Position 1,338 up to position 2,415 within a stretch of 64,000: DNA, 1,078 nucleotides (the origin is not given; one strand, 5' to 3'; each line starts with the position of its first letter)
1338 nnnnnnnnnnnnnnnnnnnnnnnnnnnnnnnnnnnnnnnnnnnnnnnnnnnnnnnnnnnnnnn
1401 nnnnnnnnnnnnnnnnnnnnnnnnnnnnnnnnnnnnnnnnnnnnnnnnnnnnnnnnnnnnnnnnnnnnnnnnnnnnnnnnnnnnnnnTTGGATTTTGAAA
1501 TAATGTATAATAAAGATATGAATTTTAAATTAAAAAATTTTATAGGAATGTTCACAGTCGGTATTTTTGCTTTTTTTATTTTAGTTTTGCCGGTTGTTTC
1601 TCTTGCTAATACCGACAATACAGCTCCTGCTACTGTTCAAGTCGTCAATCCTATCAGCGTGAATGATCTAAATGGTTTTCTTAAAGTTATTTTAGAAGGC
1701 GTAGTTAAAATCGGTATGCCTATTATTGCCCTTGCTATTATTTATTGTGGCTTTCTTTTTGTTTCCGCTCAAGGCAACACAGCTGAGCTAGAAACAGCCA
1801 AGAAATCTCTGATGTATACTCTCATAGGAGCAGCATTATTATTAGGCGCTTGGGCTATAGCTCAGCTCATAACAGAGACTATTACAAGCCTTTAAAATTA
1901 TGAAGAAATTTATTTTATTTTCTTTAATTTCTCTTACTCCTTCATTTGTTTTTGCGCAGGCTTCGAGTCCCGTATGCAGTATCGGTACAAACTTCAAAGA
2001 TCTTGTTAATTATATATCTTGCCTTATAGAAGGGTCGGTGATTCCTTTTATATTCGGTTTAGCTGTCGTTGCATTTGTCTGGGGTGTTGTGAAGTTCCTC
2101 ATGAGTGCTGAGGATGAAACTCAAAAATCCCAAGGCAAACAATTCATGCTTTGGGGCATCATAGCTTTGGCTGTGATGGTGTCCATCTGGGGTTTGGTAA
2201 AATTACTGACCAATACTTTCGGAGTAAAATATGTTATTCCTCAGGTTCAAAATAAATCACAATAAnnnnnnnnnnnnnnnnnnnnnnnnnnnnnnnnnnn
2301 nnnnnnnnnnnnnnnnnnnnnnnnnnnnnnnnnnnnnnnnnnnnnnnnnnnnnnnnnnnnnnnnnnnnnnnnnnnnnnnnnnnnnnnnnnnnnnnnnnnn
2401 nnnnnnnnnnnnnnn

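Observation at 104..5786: Tandem array of six VirB2/TrbC-like pilin paralogs, including a large FN3::pilin fusion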

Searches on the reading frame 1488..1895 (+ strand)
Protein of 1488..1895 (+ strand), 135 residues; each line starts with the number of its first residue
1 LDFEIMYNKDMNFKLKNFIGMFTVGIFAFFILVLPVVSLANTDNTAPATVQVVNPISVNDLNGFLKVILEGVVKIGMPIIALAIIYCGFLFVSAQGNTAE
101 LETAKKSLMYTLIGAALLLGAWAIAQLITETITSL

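Call 3: search_protein_families(library=pfam, proteins=[window:1488-1895:+], max_evalue=1)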
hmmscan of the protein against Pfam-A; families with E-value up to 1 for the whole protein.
window:1488-1895:+ (135 aa): 2 families
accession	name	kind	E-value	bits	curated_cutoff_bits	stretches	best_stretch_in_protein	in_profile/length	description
PF18895.5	T4SS_pilin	-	1.3e-07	32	26.6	1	61-128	5-71/71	Type IV secretion system pilin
PF04956.18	TrbC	-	2.3e-05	24.9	27.9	1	30-128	20-98/98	TrbC/VIRB2 pilin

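Call 4: search_protein_families(library=ncbifam, proteins=[window:1488-1895:+], max_evalue=1)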
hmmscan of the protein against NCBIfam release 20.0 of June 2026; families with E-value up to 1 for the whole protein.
window:1488-1895:+ (135 aa): 1 family
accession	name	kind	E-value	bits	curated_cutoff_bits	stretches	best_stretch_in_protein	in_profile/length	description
NF045849.1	ICE_MMCAP2_0565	equivalog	7e-06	25.6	40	1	54-132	3-80/80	Mbov_0395 family pilin-like conjugal transfer protein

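Call 61: search_solved_structures(query=A6, max_evalue=10, show_alignments=3)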
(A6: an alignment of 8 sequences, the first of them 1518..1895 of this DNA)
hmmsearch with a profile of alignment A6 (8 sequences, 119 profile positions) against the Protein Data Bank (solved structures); distinct sequences matched with E-value up to 10: 2.
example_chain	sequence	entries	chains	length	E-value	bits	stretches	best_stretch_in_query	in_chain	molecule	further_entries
7sk3_A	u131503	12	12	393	0.086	15.8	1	44-111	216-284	Atypical chemokine receptor 3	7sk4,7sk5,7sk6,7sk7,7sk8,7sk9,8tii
8tio_R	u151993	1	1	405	0.091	15.7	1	44-111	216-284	Atypical chemokine receptor 3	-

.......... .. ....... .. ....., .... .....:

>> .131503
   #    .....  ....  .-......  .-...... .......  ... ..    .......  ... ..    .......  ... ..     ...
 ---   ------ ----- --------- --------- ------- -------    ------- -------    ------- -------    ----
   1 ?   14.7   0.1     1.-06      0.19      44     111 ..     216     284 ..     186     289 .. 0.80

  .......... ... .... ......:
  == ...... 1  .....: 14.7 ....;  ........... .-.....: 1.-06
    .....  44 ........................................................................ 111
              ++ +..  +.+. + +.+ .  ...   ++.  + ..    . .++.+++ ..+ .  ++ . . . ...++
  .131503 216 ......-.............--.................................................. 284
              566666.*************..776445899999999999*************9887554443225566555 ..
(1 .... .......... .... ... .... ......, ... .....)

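Call 63: search_dna_similar(query=window:1518-1895:+, collection=plasmids, mode=protein, max_evalue=10, max_rows=30)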
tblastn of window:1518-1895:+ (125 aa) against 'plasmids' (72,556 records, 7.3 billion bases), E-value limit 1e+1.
Records with a match: 1; places in all: 1; records where one place covers at least 80% of the query: 0.
Best place of each record, by identity: <60% 1.
By first word of the organism name: Acetobacter 1.
By predicted mobility (MOB-suite, as given by PLSDB): mobilizable 1.
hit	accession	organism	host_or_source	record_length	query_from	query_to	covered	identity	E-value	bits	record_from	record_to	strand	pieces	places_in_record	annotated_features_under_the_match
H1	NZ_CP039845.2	Acetobacter pasteurianus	whole organism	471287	23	64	34%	40.5%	4e+0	34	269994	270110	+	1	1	hypothetical protein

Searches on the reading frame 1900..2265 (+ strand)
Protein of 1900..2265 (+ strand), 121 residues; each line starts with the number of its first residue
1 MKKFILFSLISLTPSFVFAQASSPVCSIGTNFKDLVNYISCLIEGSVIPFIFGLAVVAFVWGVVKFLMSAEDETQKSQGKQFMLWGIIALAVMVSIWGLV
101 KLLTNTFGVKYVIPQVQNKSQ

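Call 3: search_protein_families(library=pfam, proteins=[window:1900-2265:+], max_evalue=1)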
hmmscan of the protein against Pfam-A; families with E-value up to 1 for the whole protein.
window:1900-2265:+ (121 aa): 6 families
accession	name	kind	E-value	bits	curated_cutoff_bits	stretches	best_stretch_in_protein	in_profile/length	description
PF18895.5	T4SS_pilin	-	1.4e-07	31.9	26.6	1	51-103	20-71/71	Type IV secretion system pilin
PF14093.11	DUF4271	-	0.036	14.4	29.7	1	23-118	28-123/206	Domain of unknown function (DUF4271)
PF12725.13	DUF3810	-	0.074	12.8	28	1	31-119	8-91/311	Protein of unknown function (DUF3810)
PF12750.12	Maff2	-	0.096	13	27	0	59-92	23-59/70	Maff2 family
PF10661.14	EssA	-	0.15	12.3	24.1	1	69-106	108-146/147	WXG100 protein secretion system (Wss), protein EssA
PF15062.11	ARL6IP6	-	0.27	11.9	27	1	44-69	24-48/86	Haemopoietic lineage transmembrane helix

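Call 4: search_protein_families(library=ncbifam, proteins=[window:1900-2265:+], max_evalue=1)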
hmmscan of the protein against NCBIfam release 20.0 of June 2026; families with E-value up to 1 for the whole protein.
window:1900-2265:+ (121 aa): 3 families
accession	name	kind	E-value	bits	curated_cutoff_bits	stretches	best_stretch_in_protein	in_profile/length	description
NF045849.1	ICE_MMCAP2_0565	equivalog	1.1e-07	31.4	40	1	45-106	18-79/80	Mbov_0395 family pilin-like conjugal transfer protein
NF033883.1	conj_TraQ_IncI1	equivalog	0.0053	16.6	80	1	43-109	13-83/175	conjugal transfer protein TraQ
TIGR03943.1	TIGR03943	equivalog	0.0085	15.5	88.8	1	39-96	5-70/221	TIGR03943 family putative permease subunit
